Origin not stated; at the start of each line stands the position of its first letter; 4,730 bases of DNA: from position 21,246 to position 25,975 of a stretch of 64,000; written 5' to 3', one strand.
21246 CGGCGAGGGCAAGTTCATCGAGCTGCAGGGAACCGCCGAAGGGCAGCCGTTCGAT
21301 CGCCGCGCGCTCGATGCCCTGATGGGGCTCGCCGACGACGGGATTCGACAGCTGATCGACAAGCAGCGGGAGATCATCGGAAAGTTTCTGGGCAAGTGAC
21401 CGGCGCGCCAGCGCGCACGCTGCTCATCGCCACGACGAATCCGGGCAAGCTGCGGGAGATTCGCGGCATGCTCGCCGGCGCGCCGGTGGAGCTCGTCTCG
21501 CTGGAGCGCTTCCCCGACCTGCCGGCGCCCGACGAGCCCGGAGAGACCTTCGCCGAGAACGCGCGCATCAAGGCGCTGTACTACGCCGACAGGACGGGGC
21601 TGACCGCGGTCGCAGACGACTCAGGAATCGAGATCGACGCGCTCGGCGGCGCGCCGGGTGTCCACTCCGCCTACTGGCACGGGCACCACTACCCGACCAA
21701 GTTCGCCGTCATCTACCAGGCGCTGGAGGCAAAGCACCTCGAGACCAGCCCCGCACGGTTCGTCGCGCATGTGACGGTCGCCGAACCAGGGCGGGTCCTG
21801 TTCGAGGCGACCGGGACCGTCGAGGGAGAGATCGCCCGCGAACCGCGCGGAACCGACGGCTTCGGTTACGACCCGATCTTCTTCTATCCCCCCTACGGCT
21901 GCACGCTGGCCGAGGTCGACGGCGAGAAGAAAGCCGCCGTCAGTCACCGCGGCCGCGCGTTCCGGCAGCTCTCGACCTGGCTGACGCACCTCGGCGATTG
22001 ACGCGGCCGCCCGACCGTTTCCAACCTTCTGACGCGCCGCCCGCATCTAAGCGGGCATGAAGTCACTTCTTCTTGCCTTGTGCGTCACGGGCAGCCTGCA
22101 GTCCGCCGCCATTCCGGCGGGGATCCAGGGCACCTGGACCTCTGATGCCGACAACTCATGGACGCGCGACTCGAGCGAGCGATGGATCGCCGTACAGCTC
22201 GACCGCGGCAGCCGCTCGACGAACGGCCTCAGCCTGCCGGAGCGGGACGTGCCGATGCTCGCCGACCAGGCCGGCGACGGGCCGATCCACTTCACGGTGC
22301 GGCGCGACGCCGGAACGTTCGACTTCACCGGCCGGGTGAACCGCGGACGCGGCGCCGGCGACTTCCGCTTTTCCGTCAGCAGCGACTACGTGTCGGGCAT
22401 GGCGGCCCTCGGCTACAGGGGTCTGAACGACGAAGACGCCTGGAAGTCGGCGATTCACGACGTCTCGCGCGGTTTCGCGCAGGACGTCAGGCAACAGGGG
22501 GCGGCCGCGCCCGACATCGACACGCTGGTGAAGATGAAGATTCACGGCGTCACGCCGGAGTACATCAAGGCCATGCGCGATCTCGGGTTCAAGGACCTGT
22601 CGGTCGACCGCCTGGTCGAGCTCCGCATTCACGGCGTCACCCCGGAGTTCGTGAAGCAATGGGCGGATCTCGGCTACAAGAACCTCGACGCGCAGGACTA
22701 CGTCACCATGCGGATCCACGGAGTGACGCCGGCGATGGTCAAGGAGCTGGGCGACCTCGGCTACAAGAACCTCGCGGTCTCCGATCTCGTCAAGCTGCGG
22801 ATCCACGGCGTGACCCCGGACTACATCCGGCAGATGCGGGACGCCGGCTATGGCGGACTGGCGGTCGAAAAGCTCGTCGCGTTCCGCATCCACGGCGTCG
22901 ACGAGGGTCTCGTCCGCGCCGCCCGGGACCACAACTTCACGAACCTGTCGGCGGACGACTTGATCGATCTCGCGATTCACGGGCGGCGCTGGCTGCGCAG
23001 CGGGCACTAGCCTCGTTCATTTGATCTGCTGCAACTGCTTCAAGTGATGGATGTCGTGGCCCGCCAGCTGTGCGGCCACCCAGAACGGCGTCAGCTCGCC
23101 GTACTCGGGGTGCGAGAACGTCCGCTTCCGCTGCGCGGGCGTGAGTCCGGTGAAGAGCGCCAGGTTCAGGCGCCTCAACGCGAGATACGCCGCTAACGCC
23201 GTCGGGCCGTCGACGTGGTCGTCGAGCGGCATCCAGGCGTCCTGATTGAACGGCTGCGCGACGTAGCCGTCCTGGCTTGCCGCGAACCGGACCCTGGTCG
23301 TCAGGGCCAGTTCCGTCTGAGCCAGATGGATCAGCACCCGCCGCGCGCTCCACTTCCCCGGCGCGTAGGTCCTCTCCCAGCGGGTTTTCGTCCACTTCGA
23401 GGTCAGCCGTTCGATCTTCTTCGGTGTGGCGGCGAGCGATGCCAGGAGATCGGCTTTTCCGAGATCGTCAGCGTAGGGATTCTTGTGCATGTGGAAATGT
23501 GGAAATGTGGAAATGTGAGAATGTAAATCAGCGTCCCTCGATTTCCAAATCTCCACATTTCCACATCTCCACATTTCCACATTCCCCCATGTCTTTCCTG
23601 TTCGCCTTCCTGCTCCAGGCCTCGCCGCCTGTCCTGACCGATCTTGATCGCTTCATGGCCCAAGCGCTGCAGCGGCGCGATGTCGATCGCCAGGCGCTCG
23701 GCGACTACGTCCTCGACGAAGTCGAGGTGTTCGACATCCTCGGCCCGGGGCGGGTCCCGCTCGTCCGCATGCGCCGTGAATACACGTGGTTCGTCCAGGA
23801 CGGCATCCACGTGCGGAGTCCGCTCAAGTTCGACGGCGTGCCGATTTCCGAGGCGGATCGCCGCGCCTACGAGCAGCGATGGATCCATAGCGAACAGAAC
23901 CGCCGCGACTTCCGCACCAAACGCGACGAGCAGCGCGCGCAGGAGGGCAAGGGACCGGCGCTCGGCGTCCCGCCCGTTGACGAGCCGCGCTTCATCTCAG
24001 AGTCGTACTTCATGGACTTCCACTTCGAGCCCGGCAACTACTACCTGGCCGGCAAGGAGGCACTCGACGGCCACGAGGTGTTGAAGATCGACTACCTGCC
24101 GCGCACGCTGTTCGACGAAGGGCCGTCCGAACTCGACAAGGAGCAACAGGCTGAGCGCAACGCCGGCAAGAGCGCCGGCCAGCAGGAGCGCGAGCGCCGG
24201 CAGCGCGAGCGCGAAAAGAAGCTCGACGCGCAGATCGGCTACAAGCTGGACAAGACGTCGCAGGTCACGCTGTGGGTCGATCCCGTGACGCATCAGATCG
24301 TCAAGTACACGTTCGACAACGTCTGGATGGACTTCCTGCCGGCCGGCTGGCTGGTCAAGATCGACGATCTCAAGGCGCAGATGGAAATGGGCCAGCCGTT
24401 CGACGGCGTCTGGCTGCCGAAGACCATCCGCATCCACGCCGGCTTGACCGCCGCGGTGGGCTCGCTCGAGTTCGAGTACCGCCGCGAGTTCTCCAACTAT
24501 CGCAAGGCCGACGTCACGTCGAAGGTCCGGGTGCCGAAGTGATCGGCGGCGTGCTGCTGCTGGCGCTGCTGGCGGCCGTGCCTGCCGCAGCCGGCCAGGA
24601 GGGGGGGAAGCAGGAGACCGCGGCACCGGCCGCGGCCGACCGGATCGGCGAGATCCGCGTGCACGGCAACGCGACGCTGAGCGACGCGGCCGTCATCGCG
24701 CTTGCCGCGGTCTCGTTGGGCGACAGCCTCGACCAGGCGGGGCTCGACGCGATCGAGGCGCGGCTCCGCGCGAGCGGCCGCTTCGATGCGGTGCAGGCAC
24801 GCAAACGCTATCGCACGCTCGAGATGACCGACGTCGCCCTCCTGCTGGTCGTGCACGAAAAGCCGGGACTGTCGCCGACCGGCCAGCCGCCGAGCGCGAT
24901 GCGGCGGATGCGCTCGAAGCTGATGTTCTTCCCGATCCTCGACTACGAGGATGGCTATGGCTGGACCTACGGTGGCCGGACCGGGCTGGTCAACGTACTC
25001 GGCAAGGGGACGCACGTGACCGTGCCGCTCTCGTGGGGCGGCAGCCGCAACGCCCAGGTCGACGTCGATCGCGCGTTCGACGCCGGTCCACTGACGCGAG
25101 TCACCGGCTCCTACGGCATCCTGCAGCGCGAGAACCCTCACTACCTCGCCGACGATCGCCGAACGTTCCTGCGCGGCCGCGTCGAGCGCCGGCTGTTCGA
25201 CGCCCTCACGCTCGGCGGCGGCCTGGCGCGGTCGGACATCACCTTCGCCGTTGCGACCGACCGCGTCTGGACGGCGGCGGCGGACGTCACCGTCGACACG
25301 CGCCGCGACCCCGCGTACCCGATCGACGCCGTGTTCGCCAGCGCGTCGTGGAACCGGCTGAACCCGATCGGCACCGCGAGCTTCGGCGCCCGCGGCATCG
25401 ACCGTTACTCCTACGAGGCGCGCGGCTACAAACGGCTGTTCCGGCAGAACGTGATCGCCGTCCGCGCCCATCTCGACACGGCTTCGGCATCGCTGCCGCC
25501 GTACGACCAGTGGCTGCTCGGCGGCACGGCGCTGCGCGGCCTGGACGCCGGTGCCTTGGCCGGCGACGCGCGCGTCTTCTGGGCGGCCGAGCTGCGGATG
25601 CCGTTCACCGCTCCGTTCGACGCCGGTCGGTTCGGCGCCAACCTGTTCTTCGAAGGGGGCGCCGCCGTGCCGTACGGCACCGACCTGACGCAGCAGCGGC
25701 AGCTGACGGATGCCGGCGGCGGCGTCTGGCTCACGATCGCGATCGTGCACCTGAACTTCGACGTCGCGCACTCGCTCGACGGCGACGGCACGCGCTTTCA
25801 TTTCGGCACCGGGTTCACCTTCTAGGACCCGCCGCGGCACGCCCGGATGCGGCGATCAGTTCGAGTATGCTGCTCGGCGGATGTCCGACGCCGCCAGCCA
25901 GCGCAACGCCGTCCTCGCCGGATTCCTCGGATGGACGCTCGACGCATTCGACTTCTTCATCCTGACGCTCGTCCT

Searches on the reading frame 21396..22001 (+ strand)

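Call 13: search_protein_families(library=pfam, proteins=[window:21396-22001:+], max_evalue=0.001)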
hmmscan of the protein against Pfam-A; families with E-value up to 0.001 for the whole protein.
window:21396-22001:+ (201 aa): 1 family
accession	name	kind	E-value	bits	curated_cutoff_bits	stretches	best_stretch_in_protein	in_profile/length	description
PF01725.21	Ham1p_like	-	1.9e-56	191.3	22.5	1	9-195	1-186/186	Ham1 family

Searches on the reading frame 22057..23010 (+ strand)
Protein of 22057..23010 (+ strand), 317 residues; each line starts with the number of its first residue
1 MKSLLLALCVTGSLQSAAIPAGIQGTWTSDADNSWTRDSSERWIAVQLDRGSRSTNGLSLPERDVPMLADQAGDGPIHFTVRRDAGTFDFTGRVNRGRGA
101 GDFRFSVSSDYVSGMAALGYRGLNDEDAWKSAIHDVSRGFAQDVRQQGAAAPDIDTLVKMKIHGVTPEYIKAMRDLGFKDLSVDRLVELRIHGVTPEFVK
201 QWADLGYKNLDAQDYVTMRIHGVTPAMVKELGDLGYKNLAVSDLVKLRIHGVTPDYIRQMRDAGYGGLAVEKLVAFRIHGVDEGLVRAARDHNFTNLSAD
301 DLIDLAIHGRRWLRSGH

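Call 13: search_protein_families(library=pfam, proteins=[window:22057-23010:+], max_evalue=0.001)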
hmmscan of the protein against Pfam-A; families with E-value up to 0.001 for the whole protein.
window:22057-23010:+ (317 aa): 1 family
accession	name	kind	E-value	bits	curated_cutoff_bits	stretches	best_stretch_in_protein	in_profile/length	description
PF10391.15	DNA_pol_lambd_f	-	0.00024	21.3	29.8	0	190-211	5-26/51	Fingers domain of DNA polymerase lambda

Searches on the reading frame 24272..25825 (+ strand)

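Call 13: search_protein_families(library=pfam, proteins=[window:24272-25825:+], max_evalue=0.001)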
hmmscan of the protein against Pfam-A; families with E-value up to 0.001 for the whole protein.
window:24272-25825:+ (517 aa): 3 families
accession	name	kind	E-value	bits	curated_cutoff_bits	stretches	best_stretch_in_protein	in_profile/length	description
PF01103.29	Omp85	-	2.9e-08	34.1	24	1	371-517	150-325/325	Omp85 superfamily domain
PF07244.20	POTRA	-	4.6e-05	24.5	21.3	1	124-197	2-79/79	Surface antigen variable number repeat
PF08478.15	POTRA_1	-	0.00053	20.7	23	0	124-180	2-58/69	POTRA domain, FtsQ-type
